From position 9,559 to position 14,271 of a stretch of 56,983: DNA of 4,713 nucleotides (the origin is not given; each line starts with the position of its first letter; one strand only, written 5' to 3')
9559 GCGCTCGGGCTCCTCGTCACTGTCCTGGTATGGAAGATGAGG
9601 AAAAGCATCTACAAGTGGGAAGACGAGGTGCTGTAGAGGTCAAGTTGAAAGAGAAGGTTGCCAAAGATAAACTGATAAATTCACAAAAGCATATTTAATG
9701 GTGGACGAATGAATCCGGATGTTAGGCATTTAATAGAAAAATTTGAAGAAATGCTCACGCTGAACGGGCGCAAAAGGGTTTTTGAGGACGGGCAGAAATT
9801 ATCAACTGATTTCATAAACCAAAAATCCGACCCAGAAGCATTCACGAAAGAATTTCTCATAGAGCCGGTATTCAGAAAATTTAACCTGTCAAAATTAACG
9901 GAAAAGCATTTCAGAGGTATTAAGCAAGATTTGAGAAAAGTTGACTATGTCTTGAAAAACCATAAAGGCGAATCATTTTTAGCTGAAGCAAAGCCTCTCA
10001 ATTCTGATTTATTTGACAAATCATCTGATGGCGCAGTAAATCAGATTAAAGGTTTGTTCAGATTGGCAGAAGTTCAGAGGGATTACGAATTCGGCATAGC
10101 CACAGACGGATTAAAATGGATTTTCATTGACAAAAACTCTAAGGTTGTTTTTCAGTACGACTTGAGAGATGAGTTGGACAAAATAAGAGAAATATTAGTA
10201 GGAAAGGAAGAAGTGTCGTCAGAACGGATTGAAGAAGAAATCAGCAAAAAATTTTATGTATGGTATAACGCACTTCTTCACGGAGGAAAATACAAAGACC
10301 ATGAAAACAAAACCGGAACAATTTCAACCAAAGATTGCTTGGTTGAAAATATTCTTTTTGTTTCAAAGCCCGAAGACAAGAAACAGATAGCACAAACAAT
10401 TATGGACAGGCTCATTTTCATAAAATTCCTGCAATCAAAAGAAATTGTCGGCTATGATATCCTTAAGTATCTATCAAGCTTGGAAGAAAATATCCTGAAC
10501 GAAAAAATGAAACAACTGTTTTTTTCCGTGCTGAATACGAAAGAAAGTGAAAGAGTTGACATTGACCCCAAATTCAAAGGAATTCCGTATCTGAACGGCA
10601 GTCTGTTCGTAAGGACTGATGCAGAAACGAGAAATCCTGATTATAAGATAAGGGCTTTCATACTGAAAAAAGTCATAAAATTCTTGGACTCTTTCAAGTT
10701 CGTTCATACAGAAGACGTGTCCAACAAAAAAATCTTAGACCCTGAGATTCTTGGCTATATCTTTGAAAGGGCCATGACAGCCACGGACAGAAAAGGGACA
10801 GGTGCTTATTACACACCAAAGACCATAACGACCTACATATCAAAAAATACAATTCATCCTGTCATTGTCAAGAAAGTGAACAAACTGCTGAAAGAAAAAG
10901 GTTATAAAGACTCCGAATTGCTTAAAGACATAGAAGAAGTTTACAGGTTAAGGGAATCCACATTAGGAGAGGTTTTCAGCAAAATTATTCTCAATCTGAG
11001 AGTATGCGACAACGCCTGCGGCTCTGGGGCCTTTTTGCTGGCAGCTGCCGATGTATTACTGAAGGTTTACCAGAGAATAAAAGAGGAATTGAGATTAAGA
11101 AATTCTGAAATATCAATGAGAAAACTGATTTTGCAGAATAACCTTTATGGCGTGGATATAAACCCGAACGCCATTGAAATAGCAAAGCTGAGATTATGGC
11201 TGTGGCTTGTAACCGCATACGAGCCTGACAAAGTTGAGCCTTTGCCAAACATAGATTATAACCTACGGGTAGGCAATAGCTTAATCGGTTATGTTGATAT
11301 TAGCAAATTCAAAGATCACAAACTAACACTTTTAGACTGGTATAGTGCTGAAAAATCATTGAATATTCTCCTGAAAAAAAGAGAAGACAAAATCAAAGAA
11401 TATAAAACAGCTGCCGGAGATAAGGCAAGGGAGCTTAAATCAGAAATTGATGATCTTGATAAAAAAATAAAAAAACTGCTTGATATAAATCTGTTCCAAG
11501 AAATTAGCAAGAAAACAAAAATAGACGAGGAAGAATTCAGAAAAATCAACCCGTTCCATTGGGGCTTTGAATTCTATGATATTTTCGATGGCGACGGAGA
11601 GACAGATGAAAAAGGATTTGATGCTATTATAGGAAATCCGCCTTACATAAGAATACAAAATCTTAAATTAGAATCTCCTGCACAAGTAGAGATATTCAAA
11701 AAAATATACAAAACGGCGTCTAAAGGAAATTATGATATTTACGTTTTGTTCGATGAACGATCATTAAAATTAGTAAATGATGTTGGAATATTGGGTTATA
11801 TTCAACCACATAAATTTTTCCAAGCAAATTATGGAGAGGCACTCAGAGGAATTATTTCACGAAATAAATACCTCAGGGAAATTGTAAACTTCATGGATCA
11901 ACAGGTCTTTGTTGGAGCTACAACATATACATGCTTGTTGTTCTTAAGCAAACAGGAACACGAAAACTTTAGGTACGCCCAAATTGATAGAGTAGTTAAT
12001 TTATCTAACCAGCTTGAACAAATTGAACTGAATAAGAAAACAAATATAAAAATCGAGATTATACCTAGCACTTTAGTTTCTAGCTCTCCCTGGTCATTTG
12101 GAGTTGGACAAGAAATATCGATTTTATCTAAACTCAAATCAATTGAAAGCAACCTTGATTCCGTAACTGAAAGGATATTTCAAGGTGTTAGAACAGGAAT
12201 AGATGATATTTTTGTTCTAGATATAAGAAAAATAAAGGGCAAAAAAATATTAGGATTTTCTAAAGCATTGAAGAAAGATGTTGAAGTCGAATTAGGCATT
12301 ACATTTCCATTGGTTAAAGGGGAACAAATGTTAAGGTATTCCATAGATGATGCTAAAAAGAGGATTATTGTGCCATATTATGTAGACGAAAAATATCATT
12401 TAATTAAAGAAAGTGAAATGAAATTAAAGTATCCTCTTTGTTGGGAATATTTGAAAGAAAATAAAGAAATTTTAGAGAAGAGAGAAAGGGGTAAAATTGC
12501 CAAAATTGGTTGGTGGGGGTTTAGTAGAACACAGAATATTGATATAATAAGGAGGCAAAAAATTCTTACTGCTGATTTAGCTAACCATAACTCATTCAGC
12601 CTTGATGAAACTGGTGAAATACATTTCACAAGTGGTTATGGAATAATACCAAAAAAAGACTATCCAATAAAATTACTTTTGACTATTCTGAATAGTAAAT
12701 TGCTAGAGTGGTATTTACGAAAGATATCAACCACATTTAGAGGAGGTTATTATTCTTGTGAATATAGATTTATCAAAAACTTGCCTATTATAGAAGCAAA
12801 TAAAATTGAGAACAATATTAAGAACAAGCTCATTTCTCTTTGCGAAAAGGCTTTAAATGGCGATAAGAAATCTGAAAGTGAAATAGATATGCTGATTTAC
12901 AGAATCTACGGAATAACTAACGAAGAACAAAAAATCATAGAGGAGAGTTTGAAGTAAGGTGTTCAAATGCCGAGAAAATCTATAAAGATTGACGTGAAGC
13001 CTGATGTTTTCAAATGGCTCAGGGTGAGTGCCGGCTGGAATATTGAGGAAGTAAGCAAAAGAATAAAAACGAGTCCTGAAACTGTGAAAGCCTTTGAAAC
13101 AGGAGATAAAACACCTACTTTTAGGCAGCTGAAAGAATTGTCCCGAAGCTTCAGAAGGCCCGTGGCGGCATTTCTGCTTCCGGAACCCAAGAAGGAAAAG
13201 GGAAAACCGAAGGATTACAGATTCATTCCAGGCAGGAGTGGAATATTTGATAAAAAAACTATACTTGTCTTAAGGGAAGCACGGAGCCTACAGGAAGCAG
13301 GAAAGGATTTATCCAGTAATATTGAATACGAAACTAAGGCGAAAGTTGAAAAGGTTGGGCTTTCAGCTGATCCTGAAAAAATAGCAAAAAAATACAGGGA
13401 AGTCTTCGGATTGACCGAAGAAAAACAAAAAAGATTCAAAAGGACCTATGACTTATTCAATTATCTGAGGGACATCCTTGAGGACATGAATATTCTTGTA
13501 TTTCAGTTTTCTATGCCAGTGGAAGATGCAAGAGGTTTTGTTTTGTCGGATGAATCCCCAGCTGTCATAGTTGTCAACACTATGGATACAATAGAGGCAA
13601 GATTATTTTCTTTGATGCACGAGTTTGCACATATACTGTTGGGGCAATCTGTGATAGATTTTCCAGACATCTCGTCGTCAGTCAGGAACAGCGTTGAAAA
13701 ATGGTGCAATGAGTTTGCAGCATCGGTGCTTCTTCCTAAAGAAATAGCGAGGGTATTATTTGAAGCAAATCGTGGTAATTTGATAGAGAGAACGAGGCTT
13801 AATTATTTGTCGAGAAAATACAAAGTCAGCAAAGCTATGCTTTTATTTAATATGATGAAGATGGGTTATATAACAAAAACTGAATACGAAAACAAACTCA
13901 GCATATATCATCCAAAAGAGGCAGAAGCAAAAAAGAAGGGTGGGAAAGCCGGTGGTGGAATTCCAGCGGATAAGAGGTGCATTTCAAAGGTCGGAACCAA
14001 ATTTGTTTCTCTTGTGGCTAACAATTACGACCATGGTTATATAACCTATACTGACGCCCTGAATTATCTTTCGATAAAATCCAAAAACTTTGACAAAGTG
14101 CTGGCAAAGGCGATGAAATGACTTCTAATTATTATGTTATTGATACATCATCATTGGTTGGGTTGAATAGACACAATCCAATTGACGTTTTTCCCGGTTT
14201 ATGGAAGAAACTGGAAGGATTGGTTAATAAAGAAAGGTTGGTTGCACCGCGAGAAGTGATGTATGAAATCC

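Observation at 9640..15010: AT-rich accessory island between core genes: Type IIG R-M, XRE-ImmA/IrrE protease, DUF4411 PIN-like and a small membrane protein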

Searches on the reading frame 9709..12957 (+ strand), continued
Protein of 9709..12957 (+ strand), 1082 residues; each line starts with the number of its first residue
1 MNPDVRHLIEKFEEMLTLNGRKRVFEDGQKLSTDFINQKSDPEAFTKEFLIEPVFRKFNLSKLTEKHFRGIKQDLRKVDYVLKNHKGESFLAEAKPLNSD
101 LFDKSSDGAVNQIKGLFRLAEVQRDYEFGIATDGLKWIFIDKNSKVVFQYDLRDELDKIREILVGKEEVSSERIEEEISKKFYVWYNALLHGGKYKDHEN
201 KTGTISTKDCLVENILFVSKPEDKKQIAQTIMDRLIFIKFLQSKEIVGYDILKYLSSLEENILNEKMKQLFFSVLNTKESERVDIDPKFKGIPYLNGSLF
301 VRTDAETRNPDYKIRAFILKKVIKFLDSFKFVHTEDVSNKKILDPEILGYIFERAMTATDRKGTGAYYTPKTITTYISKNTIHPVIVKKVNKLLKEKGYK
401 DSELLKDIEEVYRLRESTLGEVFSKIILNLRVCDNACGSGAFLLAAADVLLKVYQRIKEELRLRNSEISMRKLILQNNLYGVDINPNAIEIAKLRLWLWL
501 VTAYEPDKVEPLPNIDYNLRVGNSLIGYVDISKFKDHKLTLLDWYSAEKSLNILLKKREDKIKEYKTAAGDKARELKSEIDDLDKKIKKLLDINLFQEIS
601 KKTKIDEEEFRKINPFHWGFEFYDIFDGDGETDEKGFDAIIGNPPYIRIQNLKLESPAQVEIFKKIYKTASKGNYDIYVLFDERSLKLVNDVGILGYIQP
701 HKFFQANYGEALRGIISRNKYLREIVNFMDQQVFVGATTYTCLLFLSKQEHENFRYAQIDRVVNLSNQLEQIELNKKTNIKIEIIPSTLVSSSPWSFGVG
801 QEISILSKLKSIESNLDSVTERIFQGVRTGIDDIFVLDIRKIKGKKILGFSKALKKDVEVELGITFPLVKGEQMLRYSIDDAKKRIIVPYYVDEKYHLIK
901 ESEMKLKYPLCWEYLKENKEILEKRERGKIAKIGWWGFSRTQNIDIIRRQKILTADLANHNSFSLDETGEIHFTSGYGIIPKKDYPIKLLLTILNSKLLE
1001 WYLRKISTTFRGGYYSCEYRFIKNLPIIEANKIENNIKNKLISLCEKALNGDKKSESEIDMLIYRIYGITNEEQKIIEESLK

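Call 69: search_protein_families(library=pfam, proteins=[L167:3946-4860:+, L166:8199-9062:+, L166:9064-9633:+], max_evalue=0.1)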
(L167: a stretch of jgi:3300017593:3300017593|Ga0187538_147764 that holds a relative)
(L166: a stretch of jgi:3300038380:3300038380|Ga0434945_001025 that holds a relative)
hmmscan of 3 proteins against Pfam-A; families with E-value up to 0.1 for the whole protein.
L167:3946-4860:+ (304 aa): 4 families
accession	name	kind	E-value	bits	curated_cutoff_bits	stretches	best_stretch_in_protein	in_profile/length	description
PF05168.19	HEPN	-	2.9e-05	24.6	22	1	63-193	2-115/117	HEPN domain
PF20265.3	LARA_dom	-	0.023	15.4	27.4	1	155-200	50-95/104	ATPase, RavA, LARA domain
PF24654.2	CEP76_N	-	0.044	14.5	27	0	186-225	4-45/60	CEP76 N-terminal domain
PF03750.18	Csm2_III-A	-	0.049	14.8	24.8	1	156-201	4-50/115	Csm2 Type III-A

L166:8199-9062:+ (287 aa): 1 family
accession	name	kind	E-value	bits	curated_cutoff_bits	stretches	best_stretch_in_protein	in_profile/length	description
PF02498.22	Bro-N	-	1.2e-11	45.4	25.6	1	23-115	2-92/96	BRO family, N-terminal domain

L166:9064-9633:+ (189 aa): 3 families
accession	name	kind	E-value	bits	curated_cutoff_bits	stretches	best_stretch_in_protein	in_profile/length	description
PF06320.18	GCN5L1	-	0.0092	16.6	23.9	1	61-108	11-58/114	GCN5-like protein 1 (GCN5L1)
PF11728.13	ArAE_1_C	-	0.011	16.2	22.4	1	35-112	3-77/166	Putative aromatic acid exporter C-terminal domain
PF13280.12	WYL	-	0.027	14.9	21.8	1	88-123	2-37/70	WYL domain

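Call 78: predict_structure(alignment_id=A2)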
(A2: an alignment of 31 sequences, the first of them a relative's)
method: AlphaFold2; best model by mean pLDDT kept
length: 1082 residues; sequences in the alignment: 31
mean_pLDDT: 82.9   pTM: 0.72
mean pLDDT of the five models: 82.9, 82.8, 82.5, 79.8, 79.1
residues with pLDDT >= 90: 370; 70-90: 567; 50-70: 104; < 50: 41
segments of 3 or more residues with pLDDT < 50: 172-174, 333-342, 354-366, 538-542, 544-548, 928-930
pLDDT, mean of each block of 10 residues (from residue 1): 85 89 88 89 91 90 77 77 88 92 82 84 87 93 82 88 77 54 78 79 86 89 83 86 82 88 89 85 86 78 82 88 80 41 51 45 53 88 95 91 89 90 92 82 91 92 85 93 78 84 83 87 75 56 47 83 87 85 86 78 76 74 77 83 80 74 84 78 91 91 84 92 88 65 91 86 58 57 83 81 87 93 87 92 93 94 92 90 91 76 93 93 65 71 78 91 91 92 95 96 85 82 93 93 95 91 96 90 82
secondary structure, 60 per line:
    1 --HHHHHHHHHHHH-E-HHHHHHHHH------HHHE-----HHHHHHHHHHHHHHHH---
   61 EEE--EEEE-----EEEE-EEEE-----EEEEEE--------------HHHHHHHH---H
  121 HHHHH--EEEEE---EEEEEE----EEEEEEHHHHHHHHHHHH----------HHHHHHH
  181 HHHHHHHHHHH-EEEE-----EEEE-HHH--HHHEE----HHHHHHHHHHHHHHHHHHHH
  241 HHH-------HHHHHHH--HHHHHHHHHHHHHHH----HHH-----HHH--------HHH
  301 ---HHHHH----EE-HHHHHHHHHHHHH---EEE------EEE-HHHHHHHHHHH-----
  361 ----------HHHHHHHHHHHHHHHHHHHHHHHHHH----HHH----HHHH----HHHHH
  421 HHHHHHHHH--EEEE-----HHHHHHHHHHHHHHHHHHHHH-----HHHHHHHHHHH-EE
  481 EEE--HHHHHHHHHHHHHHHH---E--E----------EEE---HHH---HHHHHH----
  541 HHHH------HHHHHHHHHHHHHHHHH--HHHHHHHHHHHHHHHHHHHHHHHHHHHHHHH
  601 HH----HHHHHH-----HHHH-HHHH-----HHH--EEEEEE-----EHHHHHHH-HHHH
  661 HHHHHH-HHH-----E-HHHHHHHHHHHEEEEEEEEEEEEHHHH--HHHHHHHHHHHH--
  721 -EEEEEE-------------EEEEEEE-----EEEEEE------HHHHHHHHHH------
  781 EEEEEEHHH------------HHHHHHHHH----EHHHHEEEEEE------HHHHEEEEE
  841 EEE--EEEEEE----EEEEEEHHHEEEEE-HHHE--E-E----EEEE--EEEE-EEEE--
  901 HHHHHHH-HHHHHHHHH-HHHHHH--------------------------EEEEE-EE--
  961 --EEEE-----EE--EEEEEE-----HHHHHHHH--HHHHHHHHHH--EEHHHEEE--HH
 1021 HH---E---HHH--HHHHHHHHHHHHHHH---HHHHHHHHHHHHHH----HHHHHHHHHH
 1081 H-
elements in order (helices of 4 or more, strands of 3 or more residues): H3-14 H18-26 H42-57 E61-63 E66-69 E75-78 E80-83 E89-94 H109-116 H120-125 E128-132 E136-141 E146-151 H152-163 H174-191 E193-196 E202-205 H221-243 H251-257 H260-274 H304-308 H316-328 E332-334 E341-343 H345-355 H371-396 H408-411 H416-429 E432-435 H441-461 H467-477 E479-483 H486-501 E519-521 H531-536 H541-544 H551-567 H570-602 H607-612 H618-621 H623-626 E637-642 H649-655 H657-666 H678-688 E689-700 H701-704 H707-718 E722-727 E741-747 E753-758 H765-774 E781-786 H802-810 H816-819 E820-825 H832-835 E836-843 E846-851 E856-861 E865-869 E884-887 E890-893 E895-898 H901-907 H909-917 H919-924 E951-955 E963-966 E976-981 H987-994 H997-1006 E1014-1016 H1019-1022 H1035-1049 H1053-1066 H1071-1081

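Call 82: fold_search(model_id=the predicted structure, library=pdb)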
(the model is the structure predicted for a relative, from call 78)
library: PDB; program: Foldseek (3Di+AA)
matches with E <= 10: 447; with E <= 0.001: 92
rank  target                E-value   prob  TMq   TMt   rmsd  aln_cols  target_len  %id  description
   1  7rfl_B                5.1e-30  1.00  0.42  0.79   5.5       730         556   18  CamA Adenine Methyltransferase Complexed to Cognate Substrate DNA and Inhibitor SGC0946 (released 2021-09-15)
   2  7rfk_A                5.4e-30  1.00  0.45  0.82   5.1       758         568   18  CamA Adenine Methyltransferase Complexed to Cognate Substrate DNA and Inhibitor Sinefungin (released 2021-09-15)
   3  7lt5_B                1.1e-29  1.00  0.44  0.80   5.8       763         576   19  CamA Adenine Methyltransferase Complexed to Cognate Substrate DNA and Cofactor SAH (released 2021-05-19)
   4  8cxs_A                1.4e-29  1.00  0.43  0.81   5.4       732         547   19  CamA Adenine Methyltransferase Complexed to Cognate Substrate DNA and Inhibitor MTA (released 2023-01-11)
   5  7lni_A                1.5e-29  1.00  0.41  0.79   7.7       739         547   18  SeMet CamA Adenine Methyltransferase Complexed to Cognate Substrate DNA (released 2021-05-19)
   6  7lni_B                1.6e-29  1.00  0.43  0.81   5.4       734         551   19  SeMet CamA Adenine Methyltransferase Complexed to Cognate Substrate DNA (released 2021-05-19)
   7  8cy2_A                1.7e-29  1.00  0.43  0.81   5.4       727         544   18  CamA Adenine Methyltransferase Complexed to Cognate Substrate DNA and Inhibitor APNEA (Compound 9) (released 2023-01-11)
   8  7rfn_A                1.7e-29  1.00  0.42  0.80   6.4       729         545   19  CamA Adenine Methyltransferase Complexed to Cognate Substrate DNA and Inhibitor SGC8158 (released 2021-09-15)
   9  7rfl_A                2.0e-29  1.00  0.43  0.81   5.0       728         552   19  CamA Adenine Methyltransferase Complexed to Cognate Substrate DNA and Inhibitor SGC0946 (released 2021-09-15)
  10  7rfk_B                2.0e-29  1.00  0.43  0.78   5.5       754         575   19  CamA Adenine Methyltransferase Complexed to Cognate Substrate DNA and Inhibitor Sinefungin (released 2021-09-15)
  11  7lt5_A                2.1e-29  1.00  0.44  0.81   5.2       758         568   18  CamA Adenine Methyltransferase Complexed to Cognate Substrate DNA and Cofactor SAH (released 2021-05-19)
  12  7rfm_A                2.1e-29  1.00  0.43  0.81   5.6       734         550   19  CamA Adenine Methyltransferase Complexed to Cognate Substrate DNA and Inhibitor EPZ004777 (released 2021-09-15)
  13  7rfm_B                3.2e-29  1.00  0.43  0.80   5.5       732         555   18  CamA Adenine Methyltransferase Complexed to Cognate Substrate DNA and Inhibitor EPZ004777 (released 2021-09-15)
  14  7rfk_C                4.5e-29  1.00  0.44  0.81   5.4       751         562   19  CamA Adenine Methyltransferase Complexed to Cognate Substrate DNA and Inhibitor Sinefungin (released 2021-09-15)
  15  8cxw_A                4.9e-29  1.00  0.43  0.82   5.1       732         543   18  CamA Adenine Methyltransferase Complexed to Cognate Substrate DNA and Inhibitor piclidenoson (Compound 4) (released 2023-01-11)
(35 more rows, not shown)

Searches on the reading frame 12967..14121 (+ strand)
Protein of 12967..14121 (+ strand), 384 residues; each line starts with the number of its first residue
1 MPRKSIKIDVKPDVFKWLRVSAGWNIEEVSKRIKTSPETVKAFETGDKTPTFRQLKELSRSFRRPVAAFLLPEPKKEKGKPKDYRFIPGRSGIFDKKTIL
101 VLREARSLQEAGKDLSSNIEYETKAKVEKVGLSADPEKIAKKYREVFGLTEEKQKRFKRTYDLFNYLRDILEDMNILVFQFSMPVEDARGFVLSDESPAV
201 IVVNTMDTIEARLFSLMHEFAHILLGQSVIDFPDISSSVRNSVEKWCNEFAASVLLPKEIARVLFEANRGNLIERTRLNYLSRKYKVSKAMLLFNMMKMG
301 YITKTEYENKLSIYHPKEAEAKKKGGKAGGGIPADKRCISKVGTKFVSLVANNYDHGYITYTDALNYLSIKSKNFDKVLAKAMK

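Call 3: search_protein_families(library=pfam, proteins=[window:12967-14121:+], max_evalue=0.01)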
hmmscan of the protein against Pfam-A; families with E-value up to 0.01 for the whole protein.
window:12967-14121:+ (384 aa): 6 families
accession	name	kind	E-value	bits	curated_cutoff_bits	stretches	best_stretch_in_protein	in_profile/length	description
PF06114.19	Peptidase_M78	-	1.2e-13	51.4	22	1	172-295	2-121/123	IrrE N-terminal-like domain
PF01381.28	HTH_3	-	1.6e-07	31.6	23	1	16-66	2-52/55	Helix-turn-helix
PF12844.13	HTH_19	-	0.0002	21.6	30.2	1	17-60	6-49/64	Helix-turn-helix domain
PF13560.12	HTH_31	-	0.00022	21.9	27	1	15-60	6-52/64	Helix-turn-helix domain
PF04033.18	DUF365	-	0.0008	20.2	25.9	1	122-162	15-55/96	Domain of unknown function (DUF365)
PF13413.12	HTH_25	-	0.0048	17.1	24.6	0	16-47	3-34/62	Helix-turn-helix domain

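Call 4: search_protein_families(library=padloc, proteins=[window:12967-14121:+], max_evalue=0.01)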
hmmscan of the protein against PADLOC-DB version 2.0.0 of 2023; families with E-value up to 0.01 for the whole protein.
window:12967-14121:+ (384 aa): 20 families
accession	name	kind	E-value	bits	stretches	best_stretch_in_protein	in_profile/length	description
PDLC03944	RmrA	-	1.3e-20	71.8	1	16-309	12-293/384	-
PDLC03949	RmrA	-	4.8e-18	63.2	1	11-310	3-276/363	-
PDLC03945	RmrA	-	4.5e-17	60.3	1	16-379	8-364/394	-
PDLC03954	RmrA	-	1.1e-16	58.8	1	10-306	10-297/380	-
PDLC03943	RmrA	-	2.3e-15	54.5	1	17-322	9-294/370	-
PDLC03952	RmrA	-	3e-15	53.9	1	12-305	24-308/395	-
PDLC03951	RmrA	-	2.3e-13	47.9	1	13-307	11-293/400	-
PDLC03948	RmrA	-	2.8e-13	47.5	1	29-314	27-303/397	-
PDLC04141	capP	-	4.6e-13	47.2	1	182-299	37-153/242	capP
PDLC03947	RmrA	-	2.3e-11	41.1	1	9-303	10-294/383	-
PDLC04776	PDC-M69B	-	3.4e-11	41.3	1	152-377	21-249/272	-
PDLC03946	RmrA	-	6.1e-09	33.1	1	28-308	20-276/357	-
PDLC03950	RmrA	-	1.6e-08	32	1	169-308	153-287/369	-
PDLC02926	HTH_VI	-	1.8e-07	29.3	1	14-80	5-71/92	-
PDLC03956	RmrA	-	3.6e-06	24.3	0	193-288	187-275/399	-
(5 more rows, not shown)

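Call 5: search_protein_families(library=ncbifam, proteins=[window:12967-14121:+], max_evalue=0.01)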
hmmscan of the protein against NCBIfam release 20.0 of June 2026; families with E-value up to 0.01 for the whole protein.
window:12967-14121:+ (384 aa): 1 family
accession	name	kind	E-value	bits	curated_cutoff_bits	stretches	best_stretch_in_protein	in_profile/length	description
NF052239.1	antitox_spr1629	equivalog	5.6e-16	58.6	335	1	16-377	8-362/377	spr1629 family repressor/antitoxin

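Call 48: search_solved_structures(query=window:12967-14121:+, max_evalue=0.01, show_alignments=1)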
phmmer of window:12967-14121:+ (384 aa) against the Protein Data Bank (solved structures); distinct sequences matched with E-value up to 0.01: 1.
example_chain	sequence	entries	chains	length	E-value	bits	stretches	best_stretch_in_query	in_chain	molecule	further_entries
9vzy_A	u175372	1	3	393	2.6e-21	79.4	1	11-378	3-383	HTH cro/C1-type domain-containing protein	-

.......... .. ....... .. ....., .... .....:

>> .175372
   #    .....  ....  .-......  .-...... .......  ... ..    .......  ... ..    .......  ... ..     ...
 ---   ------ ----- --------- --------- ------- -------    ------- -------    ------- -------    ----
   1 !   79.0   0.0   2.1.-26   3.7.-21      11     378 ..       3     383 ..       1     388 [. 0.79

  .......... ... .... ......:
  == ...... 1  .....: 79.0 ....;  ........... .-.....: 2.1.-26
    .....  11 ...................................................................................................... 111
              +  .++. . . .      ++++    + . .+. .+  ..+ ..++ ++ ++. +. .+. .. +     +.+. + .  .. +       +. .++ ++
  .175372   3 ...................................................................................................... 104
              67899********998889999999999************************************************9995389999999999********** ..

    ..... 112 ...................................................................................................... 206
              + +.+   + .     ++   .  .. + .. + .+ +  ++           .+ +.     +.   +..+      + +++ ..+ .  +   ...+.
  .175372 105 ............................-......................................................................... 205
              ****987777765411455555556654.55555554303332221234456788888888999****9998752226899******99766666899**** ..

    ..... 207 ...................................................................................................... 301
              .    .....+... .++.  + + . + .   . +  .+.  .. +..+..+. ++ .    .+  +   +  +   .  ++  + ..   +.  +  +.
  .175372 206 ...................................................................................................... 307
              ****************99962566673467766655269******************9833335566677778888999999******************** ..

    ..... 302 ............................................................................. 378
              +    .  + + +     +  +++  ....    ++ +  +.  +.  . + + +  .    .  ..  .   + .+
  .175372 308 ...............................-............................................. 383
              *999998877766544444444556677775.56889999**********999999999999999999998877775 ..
